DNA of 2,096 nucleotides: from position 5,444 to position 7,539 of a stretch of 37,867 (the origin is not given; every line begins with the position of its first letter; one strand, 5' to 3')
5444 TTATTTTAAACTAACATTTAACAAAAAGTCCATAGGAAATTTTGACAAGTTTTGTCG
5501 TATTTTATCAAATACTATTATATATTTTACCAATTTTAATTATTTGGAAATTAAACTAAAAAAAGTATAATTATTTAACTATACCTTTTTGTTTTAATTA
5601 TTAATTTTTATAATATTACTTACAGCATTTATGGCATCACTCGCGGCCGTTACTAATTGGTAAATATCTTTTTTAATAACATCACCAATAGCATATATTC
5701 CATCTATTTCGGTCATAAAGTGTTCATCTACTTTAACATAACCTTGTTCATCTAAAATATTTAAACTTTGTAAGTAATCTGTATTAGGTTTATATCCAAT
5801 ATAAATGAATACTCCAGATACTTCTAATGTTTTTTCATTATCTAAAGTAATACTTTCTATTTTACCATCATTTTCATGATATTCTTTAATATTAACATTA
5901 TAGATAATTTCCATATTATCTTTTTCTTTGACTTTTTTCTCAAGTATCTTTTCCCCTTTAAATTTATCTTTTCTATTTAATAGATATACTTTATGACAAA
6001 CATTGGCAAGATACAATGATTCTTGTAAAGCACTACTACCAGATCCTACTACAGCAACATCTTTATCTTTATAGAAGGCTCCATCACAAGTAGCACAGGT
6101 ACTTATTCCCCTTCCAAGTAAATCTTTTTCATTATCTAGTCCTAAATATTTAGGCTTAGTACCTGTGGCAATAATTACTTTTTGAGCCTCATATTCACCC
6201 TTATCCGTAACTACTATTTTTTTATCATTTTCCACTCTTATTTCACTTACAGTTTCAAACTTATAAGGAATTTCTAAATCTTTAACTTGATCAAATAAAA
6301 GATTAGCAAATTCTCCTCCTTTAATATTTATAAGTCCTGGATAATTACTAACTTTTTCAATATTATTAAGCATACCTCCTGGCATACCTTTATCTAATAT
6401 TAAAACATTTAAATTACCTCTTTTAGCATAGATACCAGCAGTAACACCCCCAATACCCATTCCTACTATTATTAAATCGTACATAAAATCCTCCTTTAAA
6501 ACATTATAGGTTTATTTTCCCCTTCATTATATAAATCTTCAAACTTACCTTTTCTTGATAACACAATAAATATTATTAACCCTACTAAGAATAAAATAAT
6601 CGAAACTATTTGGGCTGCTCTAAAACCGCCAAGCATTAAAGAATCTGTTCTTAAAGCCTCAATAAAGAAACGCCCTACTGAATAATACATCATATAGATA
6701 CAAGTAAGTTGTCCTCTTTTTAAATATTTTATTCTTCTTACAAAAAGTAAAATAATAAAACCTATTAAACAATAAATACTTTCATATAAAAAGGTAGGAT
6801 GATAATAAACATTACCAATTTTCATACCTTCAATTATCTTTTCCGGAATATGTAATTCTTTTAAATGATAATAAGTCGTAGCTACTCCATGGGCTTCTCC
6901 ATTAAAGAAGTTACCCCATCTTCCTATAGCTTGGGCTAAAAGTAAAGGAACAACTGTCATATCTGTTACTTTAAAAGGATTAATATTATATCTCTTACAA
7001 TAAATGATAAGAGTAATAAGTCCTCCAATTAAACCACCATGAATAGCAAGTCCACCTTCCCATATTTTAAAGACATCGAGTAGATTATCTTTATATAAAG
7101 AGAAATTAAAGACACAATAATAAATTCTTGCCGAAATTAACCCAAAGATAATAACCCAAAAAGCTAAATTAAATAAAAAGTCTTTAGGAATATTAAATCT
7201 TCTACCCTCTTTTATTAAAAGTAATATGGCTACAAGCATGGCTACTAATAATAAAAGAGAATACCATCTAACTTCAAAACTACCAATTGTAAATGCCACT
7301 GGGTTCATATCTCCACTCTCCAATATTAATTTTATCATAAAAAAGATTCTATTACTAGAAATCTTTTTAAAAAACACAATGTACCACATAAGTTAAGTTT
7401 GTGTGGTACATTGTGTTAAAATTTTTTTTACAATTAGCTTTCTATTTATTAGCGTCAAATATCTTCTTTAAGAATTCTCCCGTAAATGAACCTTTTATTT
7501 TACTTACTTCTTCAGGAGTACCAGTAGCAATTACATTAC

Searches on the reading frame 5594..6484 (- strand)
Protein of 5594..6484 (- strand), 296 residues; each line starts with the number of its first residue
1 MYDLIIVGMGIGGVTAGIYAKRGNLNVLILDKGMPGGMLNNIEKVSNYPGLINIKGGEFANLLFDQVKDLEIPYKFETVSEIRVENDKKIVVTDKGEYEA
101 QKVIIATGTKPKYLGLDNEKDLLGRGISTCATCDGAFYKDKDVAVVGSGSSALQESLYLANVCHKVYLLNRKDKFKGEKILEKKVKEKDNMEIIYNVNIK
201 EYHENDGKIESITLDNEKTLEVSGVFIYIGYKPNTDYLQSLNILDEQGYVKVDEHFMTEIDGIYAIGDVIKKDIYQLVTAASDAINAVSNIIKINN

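Call 61: search_protein_families(library=pfam, proteins=[window:5594-6484:-], max_evalue=0.00001)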
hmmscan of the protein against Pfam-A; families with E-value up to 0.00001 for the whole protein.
window:5594-6484:- (296 aa): 7 families
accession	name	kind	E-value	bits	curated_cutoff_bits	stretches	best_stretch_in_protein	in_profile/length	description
PF07992.20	Pyr_redox_2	-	1.7e-46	159.4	26.1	1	2-282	1-288/291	Pyridine nucleotide-disulphide oxidoreductase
PF13738.12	Pyr_redox_3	-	1.4e-24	87.3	30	1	75-267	100-305/305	Pyridine nucleotide-disulphide oxidoreductase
PF00070.33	Pyr_redox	-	4.2e-10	40.4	22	1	143-215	2-80/82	Pyridine nucleotide-disulphide oxidoreductase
PF00890.30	FAD_binding_2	-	2.9e-07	30.5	20.4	0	3-35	1-33/414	FAD binding domain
PF03486.20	HI0933_like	-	5.4e-07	29.7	50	0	60-110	112-165/244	HI0933-like protein Rossmann domain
PF01266.30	DAO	-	7.8e-07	29.4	27.9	0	3-36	1-35/353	FAD dependent oxidoreductase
PF01946.23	Thi4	-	1.9e-06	27.7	26.2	0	137-206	14-89/235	Thi4 family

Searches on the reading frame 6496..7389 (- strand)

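Call 61: search_protein_families(library=pfam, proteins=[window:6496-7389:-], max_evalue=0.00001)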
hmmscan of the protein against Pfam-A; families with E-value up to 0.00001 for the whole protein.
window:6496-7389:- (297 aa): 1 family
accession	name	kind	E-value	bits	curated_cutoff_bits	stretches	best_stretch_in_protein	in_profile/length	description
PF01790.23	LGT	-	1.5e-74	250.8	24.9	1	30-276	1-240/240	Prolipoprotein diacylglyceryl transferase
